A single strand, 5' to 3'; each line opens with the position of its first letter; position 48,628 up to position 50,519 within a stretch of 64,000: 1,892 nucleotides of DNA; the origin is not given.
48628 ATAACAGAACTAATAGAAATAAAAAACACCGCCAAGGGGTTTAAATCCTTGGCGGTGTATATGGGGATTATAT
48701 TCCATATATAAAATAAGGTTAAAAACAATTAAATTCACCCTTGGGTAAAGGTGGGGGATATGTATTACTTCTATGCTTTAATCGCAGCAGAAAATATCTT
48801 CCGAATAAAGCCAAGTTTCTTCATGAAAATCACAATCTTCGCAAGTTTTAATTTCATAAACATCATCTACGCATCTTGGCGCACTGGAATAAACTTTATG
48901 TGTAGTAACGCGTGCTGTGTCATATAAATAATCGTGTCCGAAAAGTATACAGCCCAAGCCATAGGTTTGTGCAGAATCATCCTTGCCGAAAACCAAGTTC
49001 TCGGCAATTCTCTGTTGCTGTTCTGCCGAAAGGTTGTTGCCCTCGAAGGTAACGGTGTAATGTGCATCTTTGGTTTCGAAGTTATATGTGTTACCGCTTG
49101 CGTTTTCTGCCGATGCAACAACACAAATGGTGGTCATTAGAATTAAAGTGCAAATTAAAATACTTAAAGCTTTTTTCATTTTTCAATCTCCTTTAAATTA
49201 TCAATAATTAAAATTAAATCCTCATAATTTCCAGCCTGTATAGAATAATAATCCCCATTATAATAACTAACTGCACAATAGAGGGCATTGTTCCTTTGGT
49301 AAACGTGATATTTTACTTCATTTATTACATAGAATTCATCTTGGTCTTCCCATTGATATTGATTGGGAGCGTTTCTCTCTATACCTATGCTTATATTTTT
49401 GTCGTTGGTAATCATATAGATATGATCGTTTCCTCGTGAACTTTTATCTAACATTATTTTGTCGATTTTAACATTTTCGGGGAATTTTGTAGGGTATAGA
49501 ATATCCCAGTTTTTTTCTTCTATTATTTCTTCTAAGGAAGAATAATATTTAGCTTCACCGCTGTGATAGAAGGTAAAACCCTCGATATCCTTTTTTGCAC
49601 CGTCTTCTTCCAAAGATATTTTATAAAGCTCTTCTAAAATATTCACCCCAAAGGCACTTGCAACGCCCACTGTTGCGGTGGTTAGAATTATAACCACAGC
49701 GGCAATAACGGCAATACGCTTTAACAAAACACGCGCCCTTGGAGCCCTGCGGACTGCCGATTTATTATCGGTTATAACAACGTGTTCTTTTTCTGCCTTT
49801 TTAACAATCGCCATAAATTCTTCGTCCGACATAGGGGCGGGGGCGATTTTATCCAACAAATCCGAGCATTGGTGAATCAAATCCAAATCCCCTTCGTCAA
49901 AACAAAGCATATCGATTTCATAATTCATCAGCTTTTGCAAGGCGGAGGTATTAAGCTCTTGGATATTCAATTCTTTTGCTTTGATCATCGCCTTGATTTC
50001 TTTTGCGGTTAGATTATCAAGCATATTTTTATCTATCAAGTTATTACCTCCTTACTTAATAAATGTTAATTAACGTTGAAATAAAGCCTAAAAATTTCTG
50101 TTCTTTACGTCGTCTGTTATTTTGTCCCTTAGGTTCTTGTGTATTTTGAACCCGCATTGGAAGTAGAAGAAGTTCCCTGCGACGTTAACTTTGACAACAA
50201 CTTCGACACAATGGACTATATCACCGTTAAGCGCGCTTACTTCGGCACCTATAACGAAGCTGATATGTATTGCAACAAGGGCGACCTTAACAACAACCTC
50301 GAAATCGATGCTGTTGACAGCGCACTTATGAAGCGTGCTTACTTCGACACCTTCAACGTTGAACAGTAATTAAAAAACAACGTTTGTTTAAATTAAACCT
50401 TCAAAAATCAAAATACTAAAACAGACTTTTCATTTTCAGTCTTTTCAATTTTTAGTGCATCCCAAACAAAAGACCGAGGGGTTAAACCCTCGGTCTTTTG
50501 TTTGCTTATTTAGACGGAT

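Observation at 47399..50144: A 2.74-kb inversion splits a sigma-factor gene and a dockerin-protein gene at once; re-inverting 47402..50141 restores both in frame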

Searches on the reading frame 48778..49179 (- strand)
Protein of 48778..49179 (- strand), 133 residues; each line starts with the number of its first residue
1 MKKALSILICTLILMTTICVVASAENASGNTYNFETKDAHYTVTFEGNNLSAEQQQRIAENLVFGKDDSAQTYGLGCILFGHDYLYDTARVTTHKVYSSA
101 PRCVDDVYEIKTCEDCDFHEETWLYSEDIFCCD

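Call 5: search_protein_families(library=pfam, max_evalue=0.1, proteins=[window:48778-49179:-])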
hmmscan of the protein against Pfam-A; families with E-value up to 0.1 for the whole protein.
window:48778-49179:- (133 aa): 0 families

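Call 40: search_protein_families(library=ncbifam, max_evalue=0.01, proteins=[window:48778-49179:-, L007:6329-6883:+])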
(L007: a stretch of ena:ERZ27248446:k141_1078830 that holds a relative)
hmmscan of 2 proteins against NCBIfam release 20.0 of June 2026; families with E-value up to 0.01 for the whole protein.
window:48778-49179:- (133 aa): 3 families
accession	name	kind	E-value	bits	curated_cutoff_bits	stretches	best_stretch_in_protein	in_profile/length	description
NF053514.2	JUQZ_fam_ocin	equivalog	0.0003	21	40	1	1-53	1-52/107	BLB8/JUQZ-1 family protein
NF041742.1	WGxxGxxG_fam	subfamily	0.00046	20.7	35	1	1-44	1-44/69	WGxxGxxG family protein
NF041737.1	choice_anch_S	equivalog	0.00078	19.3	70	1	1-53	1-56/256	choice-of-anchor S family protein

L007:6329-6883:+ (184 aa): 62 families (the best 25 are shown)
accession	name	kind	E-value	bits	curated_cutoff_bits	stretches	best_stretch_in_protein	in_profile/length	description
TIGR02937.1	sigma70-ECF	superfamily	2.1e-16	60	42.9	1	35-178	19-164/165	sigma-70 family RNA polymerase sigma factor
TIGR02985.1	Sig70_bacteroi1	subfamily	5.9e-14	52.6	126.4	1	48-172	30-156/162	RNA polymerase sigma-70 factor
NF058625.1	sigma_PG0214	equivalog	6.4e-10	39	130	1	46-168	31-150/170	GFO_1088 family ECF-type sigma factor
TIGR02959.1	SigZ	equivalog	1.1e-09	38.3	168.65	1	43-182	19-151/170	RNA polymerase sigma factor SigZ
TIGR02989.1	Sig-70_gvs1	subfamily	1.3e-09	38.2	124.55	1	44-173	26-152/158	RNA polymerase sigma-70 factor, Rhodopirellula/Verrucomicrobium family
NF007215.0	PRK09637.1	equivalog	1.4e-09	38.2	212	1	33-182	17-157/181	RNA polymerase sigma factor SigZ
NF007227.0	PRK09645.1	subfamily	4e-09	36.6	202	1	44-166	38-157/177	sigma-70 family RNA polymerase sigma factor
NF009178.0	PRK12526.1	equivalog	6.5e-09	35.6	301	1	71-167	96-194/211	RNA polymerase sigma factor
TIGR02980.1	SigBFG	subfamily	2e-08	34.2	234.35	1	85-178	134-225/227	SigB/SigF/SigG family RNA polymerase sigma factor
TIGR02983.1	SigE-fam_strep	subfamily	2.7e-08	33.9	141.55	1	57-166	44-145/162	SigE family RNA polymerase sigma factor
NF008890.0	PRK11924.1-3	equivalog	6.2e-08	32.3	284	1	67-179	88-201/205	RNA polymerase sigma factor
NF007230.0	PRK09648.1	subfamily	6.7e-08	32.5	209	1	43-168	54-178/195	RNA polymerase sigma factor ShbA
NF005385.0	PRK06930.1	subfamily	7.2e-08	32.3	136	1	121-181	104-164/170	positive control sigma-like factor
TIGR02952.1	Sig70_famx2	equivalog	1.4e-07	31.6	206.45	1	59-169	51-160/170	ECF subfamily RNA polymerase sigma factor, BldN family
NF007228.0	PRK09646.1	subfamily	5.1e-07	29.5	226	1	69-166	81-177/194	ECF RNA polymerase sigma factor SigK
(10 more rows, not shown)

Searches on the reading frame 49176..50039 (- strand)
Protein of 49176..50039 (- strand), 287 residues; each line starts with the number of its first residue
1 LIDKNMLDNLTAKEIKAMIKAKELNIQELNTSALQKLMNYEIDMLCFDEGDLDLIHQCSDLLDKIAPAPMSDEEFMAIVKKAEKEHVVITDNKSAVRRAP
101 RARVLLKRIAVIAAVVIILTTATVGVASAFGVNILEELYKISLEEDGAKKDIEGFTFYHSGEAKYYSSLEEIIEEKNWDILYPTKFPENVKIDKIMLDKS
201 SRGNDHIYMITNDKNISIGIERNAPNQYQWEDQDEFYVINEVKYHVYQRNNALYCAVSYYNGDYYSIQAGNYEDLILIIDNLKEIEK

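Call 5: search_protein_families(library=pfam, max_evalue=0.1, proteins=[window:49176-50039:-])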
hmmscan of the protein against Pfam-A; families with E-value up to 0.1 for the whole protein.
window:49176-50039:- (287 aa): 1 family
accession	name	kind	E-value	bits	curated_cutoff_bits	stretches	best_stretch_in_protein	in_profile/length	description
PF13786.12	DUF4179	-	0.078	13.9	30.1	0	105-175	5-69/94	Domain of unknown function (DUF4179)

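Call 7: find_encoding_contigs(protein=window:49176-50039:-, flank=6000, max_places=10)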
Protein window:49176-50039:- (287 aa): 6 contigs read that carry it; 1 place shown.
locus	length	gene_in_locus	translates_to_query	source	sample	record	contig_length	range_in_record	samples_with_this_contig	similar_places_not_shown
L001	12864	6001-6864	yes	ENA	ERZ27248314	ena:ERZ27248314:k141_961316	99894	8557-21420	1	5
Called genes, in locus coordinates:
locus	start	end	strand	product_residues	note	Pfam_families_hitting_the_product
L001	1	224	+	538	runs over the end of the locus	PF00404:Dockerin_1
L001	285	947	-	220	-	PF14378:PAP2_3 (weak), PF01569:PAP2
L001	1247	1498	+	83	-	-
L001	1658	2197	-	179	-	PF00210:Ferritin (faint), PF02915:Rubrerythrin, PF21349:RUBY_RBDX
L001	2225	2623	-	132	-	PF01475:FUR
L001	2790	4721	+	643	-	PF08497:Radical_SAM_N, PF04055:Radical_SAM (weak), PF11842:DUF3362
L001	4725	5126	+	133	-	PF00903:Glyoxalase, PF13669:Glyoxalase_4 (weak)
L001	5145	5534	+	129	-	-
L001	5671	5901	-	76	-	PF00404:Dockerin_1 (weak)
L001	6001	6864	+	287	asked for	-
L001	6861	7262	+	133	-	-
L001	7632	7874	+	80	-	-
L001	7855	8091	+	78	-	PF00404:Dockerin_1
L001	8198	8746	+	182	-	-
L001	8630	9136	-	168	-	PF08281:Sigma70_r4_2 (weak), PF00196:GerE (weak)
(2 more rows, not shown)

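Call 31: find_related_loci(query=window:49176-50039:-, collection=metagenome_contigs, flank=5000)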
Query window:49176-50039:- (287 aa) in metagenome_contigs; peptide patterns used: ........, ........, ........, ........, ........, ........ (x = any residue, [..] = any of these).
252 stretches matched a pattern, but none encodes a relative of the query by tblastn (E <= 1e-3).

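Call 40: search_protein_families(library=ncbifam, max_evalue=0.01, proteins=[window:49176-50039:-, L007:6329-6883:+])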
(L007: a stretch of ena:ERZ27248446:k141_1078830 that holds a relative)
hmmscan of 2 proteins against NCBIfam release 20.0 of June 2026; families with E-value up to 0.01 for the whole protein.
window:49176-50039:- (287 aa): 1 family
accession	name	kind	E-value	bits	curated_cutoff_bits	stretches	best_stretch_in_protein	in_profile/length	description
NF010709.0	PRK14111.1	equivalog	0.0032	17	425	1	81-161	45-125/290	F0F1 ATP synthase subunit gamma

L007:6329-6883:+ (184 aa): 62 families (the best 25 are shown)
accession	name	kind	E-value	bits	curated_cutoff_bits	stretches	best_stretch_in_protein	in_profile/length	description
TIGR02937.1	sigma70-ECF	superfamily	2.1e-16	60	42.9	1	35-178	19-164/165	sigma-70 family RNA polymerase sigma factor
TIGR02985.1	Sig70_bacteroi1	subfamily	5.9e-14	52.6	126.4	1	48-172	30-156/162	RNA polymerase sigma-70 factor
NF058625.1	sigma_PG0214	equivalog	6.4e-10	39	130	1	46-168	31-150/170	GFO_1088 family ECF-type sigma factor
TIGR02959.1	SigZ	equivalog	1.1e-09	38.3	168.65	1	43-182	19-151/170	RNA polymerase sigma factor SigZ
TIGR02989.1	Sig-70_gvs1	subfamily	1.3e-09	38.2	124.55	1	44-173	26-152/158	RNA polymerase sigma-70 factor, Rhodopirellula/Verrucomicrobium family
NF007215.0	PRK09637.1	equivalog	1.4e-09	38.2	212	1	33-182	17-157/181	RNA polymerase sigma factor SigZ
NF007227.0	PRK09645.1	subfamily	4e-09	36.6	202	1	44-166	38-157/177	sigma-70 family RNA polymerase sigma factor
NF009178.0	PRK12526.1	equivalog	6.5e-09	35.6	301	1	71-167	96-194/211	RNA polymerase sigma factor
TIGR02980.1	SigBFG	subfamily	2e-08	34.2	234.35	1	85-178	134-225/227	SigB/SigF/SigG family RNA polymerase sigma factor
TIGR02983.1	SigE-fam_strep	subfamily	2.7e-08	33.9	141.55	1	57-166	44-145/162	SigE family RNA polymerase sigma factor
NF008890.0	PRK11924.1-3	equivalog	6.2e-08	32.3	284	1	67-179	88-201/205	RNA polymerase sigma factor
NF007230.0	PRK09648.1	subfamily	6.7e-08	32.5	209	1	43-168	54-178/195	RNA polymerase sigma factor ShbA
NF005385.0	PRK06930.1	subfamily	7.2e-08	32.3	136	1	121-181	104-164/170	positive control sigma-like factor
TIGR02952.1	Sig70_famx2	equivalog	1.4e-07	31.6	206.45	1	59-169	51-160/170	ECF subfamily RNA polymerase sigma factor, BldN family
NF007228.0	PRK09646.1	subfamily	5.1e-07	29.5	226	1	69-166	81-177/194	ECF RNA polymerase sigma factor SigK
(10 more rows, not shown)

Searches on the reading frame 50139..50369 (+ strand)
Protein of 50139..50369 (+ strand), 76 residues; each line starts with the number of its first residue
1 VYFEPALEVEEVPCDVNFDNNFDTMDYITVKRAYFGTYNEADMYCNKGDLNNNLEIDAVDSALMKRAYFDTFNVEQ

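Call 40: search_protein_families(library=ncbifam, max_evalue=0.01, proteins=[L007:6329-6883:+])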
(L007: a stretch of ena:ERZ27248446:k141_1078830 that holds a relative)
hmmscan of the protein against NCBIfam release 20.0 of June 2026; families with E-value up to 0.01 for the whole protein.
L007:6329-6883:+ (184 aa): 62 families (the best 25 are shown)
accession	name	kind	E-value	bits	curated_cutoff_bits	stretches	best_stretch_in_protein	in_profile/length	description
TIGR02937.1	sigma70-ECF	superfamily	2.1e-16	60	42.9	1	35-178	19-164/165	sigma-70 family RNA polymerase sigma factor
TIGR02985.1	Sig70_bacteroi1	subfamily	5.9e-14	52.6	126.4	1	48-172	30-156/162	RNA polymerase sigma-70 factor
NF058625.1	sigma_PG0214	equivalog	6.4e-10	39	130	1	46-168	31-150/170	GFO_1088 family ECF-type sigma factor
TIGR02959.1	SigZ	equivalog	1.1e-09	38.3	168.65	1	43-182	19-151/170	RNA polymerase sigma factor SigZ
TIGR02989.1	Sig-70_gvs1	subfamily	1.3e-09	38.2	124.55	1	44-173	26-152/158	RNA polymerase sigma-70 factor, Rhodopirellula/Verrucomicrobium family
NF007215.0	PRK09637.1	equivalog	1.4e-09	38.2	212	1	33-182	17-157/181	RNA polymerase sigma factor SigZ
NF007227.0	PRK09645.1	subfamily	4e-09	36.6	202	1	44-166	38-157/177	sigma-70 family RNA polymerase sigma factor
NF009178.0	PRK12526.1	equivalog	6.5e-09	35.6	301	1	71-167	96-194/211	RNA polymerase sigma factor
TIGR02980.1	SigBFG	subfamily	2e-08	34.2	234.35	1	85-178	134-225/227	SigB/SigF/SigG family RNA polymerase sigma factor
TIGR02983.1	SigE-fam_strep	subfamily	2.7e-08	33.9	141.55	1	57-166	44-145/162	SigE family RNA polymerase sigma factor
NF008890.0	PRK11924.1-3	equivalog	6.2e-08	32.3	284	1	67-179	88-201/205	RNA polymerase sigma factor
NF007230.0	PRK09648.1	subfamily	6.7e-08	32.5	209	1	43-168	54-178/195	RNA polymerase sigma factor ShbA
NF005385.0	PRK06930.1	subfamily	7.2e-08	32.3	136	1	121-181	104-164/170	positive control sigma-like factor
TIGR02952.1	Sig70_famx2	equivalog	1.4e-07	31.6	206.45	1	59-169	51-160/170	ECF subfamily RNA polymerase sigma factor, BldN family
NF007228.0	PRK09646.1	subfamily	5.1e-07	29.5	226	1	69-166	81-177/194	ECF RNA polymerase sigma factor SigK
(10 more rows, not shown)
